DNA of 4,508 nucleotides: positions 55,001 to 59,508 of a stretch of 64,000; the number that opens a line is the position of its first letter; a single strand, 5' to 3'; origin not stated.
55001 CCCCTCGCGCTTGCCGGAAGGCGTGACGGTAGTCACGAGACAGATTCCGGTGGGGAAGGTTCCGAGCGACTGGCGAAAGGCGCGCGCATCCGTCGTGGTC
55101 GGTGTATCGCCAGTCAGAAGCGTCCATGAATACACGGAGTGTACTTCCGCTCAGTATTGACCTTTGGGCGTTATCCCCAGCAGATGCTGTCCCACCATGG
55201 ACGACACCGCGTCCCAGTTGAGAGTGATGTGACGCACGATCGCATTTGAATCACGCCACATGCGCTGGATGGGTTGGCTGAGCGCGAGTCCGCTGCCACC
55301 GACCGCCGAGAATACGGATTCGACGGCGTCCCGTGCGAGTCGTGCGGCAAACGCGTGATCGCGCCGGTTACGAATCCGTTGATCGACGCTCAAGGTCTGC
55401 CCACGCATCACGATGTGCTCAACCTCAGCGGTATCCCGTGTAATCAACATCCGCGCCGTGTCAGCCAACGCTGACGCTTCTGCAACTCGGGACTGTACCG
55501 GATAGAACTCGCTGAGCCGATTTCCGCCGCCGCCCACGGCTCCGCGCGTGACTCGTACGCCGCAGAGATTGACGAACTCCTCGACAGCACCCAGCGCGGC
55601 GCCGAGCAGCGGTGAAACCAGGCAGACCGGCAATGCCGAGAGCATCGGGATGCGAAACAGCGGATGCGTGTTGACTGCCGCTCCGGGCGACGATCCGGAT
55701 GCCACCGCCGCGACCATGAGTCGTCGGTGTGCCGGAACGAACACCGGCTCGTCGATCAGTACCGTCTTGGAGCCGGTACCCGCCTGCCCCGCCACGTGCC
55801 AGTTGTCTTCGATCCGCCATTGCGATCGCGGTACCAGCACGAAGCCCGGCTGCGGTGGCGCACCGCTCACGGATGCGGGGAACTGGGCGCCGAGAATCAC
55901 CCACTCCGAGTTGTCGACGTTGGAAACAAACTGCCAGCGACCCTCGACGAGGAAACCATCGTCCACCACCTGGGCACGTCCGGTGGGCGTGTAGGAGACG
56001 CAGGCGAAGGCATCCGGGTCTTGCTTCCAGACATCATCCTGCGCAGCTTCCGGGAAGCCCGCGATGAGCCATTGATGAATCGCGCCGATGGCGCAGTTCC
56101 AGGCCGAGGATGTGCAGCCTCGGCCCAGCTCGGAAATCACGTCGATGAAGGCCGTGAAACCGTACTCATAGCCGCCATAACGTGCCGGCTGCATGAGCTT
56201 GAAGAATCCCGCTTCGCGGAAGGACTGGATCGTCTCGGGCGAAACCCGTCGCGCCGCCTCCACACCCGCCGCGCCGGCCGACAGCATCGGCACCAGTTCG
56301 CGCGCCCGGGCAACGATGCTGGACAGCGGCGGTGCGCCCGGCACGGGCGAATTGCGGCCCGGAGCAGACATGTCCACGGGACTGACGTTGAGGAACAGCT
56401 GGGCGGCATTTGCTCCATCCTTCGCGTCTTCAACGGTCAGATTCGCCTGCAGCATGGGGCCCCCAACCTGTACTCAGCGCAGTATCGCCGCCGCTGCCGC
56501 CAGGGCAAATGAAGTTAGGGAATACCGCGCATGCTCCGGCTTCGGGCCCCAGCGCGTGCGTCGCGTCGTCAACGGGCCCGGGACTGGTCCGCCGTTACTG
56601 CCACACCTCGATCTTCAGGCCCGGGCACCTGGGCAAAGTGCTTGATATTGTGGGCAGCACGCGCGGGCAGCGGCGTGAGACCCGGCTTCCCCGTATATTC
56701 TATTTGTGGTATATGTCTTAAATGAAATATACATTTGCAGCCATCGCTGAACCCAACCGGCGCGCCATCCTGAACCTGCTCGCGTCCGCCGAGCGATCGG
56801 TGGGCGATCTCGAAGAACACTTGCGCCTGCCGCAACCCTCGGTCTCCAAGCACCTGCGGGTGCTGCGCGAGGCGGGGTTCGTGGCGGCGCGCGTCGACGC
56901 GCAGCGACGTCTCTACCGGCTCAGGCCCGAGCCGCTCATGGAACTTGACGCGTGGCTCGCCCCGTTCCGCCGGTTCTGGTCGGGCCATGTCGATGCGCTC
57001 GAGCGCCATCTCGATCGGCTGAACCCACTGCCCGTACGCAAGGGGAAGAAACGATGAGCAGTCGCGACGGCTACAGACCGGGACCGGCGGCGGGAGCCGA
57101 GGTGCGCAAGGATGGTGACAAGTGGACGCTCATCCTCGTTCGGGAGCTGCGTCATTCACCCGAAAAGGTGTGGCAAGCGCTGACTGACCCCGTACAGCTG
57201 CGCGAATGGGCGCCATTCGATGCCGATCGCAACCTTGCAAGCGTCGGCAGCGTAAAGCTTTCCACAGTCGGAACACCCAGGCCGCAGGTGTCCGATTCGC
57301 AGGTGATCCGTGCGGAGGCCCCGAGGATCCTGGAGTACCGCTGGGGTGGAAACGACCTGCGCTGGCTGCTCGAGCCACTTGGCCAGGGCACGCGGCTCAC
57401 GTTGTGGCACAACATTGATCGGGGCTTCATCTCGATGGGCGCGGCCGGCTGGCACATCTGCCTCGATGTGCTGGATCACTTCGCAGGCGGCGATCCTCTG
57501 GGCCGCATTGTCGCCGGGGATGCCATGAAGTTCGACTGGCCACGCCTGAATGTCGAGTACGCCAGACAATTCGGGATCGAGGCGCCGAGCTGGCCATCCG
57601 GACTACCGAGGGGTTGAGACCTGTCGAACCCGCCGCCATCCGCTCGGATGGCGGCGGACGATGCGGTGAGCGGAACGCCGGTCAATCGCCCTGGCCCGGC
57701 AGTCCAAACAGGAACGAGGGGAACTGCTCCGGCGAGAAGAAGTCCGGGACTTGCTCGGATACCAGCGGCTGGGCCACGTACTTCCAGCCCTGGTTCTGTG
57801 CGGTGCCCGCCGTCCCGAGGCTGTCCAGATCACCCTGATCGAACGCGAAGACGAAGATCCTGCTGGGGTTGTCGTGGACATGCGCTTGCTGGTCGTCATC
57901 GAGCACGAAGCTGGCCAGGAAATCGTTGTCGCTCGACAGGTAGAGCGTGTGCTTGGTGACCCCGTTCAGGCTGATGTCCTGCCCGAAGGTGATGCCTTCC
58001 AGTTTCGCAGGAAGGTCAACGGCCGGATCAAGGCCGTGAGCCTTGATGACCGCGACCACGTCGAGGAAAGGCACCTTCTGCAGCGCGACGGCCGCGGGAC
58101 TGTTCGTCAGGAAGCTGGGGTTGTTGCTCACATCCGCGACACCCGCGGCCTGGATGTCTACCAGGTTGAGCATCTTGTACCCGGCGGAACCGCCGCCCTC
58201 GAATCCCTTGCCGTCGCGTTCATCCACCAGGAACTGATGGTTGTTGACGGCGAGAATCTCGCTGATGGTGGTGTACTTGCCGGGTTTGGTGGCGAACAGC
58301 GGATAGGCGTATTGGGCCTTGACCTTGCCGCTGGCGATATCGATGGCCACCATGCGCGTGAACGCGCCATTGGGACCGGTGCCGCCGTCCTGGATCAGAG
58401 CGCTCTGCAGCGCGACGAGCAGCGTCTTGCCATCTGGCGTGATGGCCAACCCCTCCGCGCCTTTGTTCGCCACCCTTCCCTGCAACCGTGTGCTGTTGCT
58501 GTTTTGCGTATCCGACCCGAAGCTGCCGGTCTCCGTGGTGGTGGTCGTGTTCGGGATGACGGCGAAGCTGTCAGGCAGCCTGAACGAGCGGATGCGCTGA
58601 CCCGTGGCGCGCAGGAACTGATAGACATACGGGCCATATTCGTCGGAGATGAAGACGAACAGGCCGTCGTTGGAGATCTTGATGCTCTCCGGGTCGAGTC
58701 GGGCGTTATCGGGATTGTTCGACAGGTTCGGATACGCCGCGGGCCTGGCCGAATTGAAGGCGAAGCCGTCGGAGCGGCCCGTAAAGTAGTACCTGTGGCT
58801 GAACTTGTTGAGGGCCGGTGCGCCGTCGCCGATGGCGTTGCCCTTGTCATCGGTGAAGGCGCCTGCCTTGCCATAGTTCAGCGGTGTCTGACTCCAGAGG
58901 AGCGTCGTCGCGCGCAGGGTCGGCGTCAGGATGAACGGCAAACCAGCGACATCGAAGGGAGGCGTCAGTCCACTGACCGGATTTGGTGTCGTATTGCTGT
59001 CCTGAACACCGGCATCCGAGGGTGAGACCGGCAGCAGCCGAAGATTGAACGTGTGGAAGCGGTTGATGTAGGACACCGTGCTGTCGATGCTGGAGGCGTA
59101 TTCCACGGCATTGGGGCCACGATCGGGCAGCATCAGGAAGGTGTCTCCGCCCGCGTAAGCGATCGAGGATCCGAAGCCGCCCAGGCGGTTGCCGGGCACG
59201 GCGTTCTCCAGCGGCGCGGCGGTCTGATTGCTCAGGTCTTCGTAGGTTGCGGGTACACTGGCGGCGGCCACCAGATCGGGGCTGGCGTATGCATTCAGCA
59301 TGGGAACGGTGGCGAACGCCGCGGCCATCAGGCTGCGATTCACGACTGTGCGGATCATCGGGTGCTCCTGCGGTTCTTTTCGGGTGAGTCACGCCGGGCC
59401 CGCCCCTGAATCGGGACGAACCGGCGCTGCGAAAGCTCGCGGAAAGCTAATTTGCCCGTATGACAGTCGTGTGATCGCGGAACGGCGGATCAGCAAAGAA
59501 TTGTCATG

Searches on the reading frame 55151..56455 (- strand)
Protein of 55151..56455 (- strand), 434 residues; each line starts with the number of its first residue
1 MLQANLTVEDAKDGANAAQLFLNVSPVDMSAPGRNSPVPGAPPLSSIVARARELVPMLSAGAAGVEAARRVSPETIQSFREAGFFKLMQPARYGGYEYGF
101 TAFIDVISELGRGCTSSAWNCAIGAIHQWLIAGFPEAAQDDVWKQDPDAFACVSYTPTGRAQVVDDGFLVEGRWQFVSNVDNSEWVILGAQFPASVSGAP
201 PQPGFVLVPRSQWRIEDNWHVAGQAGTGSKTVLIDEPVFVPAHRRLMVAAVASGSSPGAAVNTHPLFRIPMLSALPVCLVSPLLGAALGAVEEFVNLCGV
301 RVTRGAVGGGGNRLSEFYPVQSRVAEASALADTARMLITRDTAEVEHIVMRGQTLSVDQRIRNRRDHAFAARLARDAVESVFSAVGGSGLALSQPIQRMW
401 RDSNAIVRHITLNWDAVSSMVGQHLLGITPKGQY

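Call 64: search_protein_families(library=pfam, proteins=[window:55151-56455:-], max_evalue=0.00001)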
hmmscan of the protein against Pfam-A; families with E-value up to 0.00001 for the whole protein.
window:55151-56455:- (434 aa): 2 families
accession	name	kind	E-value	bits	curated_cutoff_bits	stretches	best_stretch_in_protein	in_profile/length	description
PF08028.16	Acyl-CoA_dh_2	-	1.5e-28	100.2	22.7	1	278-413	2-133/134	Acyl-CoA dehydrogenase, C-terminal domain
PF02771.21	Acyl-CoA_dh_N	-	2.9e-07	31.3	22.9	1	61-140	22-102/113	Acyl-CoA dehydrogenase, N-terminal domain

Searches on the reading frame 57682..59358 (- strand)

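Call 64: search_protein_families(library=pfam, proteins=[window:57682-59358:-], max_evalue=0.00001)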
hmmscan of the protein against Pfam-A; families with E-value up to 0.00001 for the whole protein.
window:57682-59358:- (558 aa): 1 family
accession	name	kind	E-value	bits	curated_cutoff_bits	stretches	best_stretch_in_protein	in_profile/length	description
PF13449.12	Phytase-like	-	2.3e-44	152.9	27.6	1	58-480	2-284/284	Esterase-like activity of phytase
